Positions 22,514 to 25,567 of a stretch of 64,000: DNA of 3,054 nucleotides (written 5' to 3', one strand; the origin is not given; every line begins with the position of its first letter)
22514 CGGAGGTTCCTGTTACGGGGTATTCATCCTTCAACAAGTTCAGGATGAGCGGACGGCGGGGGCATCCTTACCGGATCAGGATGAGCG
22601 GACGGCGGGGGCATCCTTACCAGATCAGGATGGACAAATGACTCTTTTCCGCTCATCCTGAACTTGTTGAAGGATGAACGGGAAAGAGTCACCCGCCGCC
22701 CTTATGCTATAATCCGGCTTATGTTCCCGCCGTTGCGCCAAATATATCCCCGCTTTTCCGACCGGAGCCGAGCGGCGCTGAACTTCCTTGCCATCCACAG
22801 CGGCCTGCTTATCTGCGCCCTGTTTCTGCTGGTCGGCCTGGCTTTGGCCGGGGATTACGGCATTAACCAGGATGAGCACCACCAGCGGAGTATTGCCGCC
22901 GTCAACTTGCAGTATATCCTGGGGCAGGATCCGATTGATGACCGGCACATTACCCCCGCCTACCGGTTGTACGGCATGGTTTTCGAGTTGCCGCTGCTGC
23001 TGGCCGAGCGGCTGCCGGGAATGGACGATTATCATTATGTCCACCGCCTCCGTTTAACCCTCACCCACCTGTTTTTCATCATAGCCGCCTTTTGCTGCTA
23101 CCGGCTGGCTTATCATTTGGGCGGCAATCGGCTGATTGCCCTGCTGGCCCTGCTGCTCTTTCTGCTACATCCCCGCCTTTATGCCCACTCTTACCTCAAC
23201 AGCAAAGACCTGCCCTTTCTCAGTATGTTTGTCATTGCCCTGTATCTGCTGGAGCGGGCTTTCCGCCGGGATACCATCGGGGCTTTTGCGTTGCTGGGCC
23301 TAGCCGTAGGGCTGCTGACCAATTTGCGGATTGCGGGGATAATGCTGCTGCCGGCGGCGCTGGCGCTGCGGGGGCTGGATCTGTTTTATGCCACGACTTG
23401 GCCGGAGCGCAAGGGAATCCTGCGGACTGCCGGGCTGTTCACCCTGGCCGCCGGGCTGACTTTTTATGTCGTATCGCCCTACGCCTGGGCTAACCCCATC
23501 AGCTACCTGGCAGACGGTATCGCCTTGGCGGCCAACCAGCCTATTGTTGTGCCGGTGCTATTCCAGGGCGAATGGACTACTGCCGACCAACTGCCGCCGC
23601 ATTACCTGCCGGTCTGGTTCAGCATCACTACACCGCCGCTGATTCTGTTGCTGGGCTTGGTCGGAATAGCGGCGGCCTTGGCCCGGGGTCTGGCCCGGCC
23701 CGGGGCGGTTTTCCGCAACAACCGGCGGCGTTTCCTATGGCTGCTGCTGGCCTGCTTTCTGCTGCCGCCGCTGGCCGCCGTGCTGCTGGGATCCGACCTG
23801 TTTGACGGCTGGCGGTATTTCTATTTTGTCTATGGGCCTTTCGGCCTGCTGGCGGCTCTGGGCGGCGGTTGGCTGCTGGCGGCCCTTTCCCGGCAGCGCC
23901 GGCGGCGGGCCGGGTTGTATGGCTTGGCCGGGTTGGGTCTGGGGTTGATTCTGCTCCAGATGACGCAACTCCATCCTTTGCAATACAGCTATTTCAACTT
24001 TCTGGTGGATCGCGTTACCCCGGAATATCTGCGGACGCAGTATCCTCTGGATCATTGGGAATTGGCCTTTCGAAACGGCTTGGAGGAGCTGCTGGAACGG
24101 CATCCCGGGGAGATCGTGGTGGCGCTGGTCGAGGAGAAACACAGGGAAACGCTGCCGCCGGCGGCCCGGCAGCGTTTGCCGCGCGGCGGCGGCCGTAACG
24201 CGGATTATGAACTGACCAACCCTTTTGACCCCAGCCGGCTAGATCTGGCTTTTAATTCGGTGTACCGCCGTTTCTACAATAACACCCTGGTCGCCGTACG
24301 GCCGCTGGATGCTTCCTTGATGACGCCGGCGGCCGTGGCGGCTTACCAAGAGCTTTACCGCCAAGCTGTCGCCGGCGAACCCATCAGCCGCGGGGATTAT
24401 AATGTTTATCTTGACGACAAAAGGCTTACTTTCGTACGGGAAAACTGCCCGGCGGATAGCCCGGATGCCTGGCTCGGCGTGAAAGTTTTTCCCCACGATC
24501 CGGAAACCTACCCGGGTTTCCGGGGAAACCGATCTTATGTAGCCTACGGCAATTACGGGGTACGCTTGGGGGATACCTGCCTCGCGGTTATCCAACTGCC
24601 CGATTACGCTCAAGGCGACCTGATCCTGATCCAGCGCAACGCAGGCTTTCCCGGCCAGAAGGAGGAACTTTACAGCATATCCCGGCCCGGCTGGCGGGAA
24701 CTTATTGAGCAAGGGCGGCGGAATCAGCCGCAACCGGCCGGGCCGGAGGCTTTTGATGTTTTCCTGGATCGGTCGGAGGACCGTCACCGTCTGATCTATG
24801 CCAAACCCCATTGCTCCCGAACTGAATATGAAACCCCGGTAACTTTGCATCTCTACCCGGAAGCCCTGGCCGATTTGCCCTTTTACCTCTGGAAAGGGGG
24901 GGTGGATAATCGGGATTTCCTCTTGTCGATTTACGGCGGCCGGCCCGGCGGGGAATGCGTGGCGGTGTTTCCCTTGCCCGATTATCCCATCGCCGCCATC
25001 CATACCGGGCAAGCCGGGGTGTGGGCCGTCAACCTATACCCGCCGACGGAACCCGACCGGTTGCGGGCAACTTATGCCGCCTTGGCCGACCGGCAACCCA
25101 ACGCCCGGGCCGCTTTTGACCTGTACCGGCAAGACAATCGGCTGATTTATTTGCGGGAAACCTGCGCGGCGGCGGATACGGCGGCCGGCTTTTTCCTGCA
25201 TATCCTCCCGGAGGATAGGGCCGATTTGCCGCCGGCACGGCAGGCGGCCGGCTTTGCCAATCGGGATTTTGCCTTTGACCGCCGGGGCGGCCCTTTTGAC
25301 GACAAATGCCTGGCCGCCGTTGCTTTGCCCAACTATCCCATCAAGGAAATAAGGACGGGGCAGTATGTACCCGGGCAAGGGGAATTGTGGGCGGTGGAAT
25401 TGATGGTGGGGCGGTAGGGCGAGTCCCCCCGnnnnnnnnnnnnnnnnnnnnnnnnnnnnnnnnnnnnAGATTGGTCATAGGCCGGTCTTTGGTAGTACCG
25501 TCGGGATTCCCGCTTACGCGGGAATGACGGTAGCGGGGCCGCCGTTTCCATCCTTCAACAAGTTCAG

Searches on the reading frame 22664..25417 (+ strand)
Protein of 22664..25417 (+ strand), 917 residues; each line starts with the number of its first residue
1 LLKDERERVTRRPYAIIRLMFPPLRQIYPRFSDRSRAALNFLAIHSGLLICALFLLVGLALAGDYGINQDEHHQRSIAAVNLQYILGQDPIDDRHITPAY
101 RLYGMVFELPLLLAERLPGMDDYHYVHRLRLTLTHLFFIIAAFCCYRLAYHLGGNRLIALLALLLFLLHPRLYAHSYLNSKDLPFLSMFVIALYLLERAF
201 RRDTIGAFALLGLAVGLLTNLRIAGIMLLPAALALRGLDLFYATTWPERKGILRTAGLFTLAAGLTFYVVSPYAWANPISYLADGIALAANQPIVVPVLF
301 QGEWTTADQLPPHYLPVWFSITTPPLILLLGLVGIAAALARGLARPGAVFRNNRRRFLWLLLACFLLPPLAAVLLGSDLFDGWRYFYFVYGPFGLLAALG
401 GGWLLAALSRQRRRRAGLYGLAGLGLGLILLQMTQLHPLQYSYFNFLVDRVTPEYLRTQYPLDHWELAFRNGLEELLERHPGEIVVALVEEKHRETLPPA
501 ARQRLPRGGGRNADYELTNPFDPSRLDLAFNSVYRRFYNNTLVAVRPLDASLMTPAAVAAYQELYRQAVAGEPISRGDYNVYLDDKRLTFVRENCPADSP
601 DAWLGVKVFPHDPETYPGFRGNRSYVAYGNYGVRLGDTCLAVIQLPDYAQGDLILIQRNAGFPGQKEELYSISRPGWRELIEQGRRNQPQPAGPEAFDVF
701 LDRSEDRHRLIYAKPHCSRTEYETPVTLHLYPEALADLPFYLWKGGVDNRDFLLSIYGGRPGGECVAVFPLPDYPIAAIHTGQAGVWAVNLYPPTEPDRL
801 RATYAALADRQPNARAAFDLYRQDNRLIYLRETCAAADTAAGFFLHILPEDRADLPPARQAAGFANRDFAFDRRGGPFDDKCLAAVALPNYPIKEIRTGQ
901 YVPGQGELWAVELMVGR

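Call 4: search_protein_families(library=pfam, proteins=[window:22664-25417:+], max_evalue=1)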
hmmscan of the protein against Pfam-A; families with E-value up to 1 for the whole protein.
window:22664-25417:+ (917 aa): 4 families
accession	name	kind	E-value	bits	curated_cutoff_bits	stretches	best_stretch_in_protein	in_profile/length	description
PF13231.12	PMT_2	-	5.7e-08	33.6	26.1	1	135-274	29-158/160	Dolichyl-phosphate-mannose-protein mannosyltransferase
PF02366.24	PMT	-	0.00055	20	22.7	1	134-244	89-204/245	Dolichyl-phosphate-mannose-protein mannosyltransferase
PF19706.4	DUF6203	-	0.034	14.5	26.7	1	392-416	17-37/54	Family of unknown function (DUF6203)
PF20419.3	DUF6701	-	0.29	10.6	27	1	780-833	529-577/577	Family of unknown function (DUF6701)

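Call 5: search_protein_families(library=ncbifam, proteins=[window:22664-25417:+], max_evalue=1)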
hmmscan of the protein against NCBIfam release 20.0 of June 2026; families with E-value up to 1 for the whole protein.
window:22664-25417:+ (917 aa): 0 families
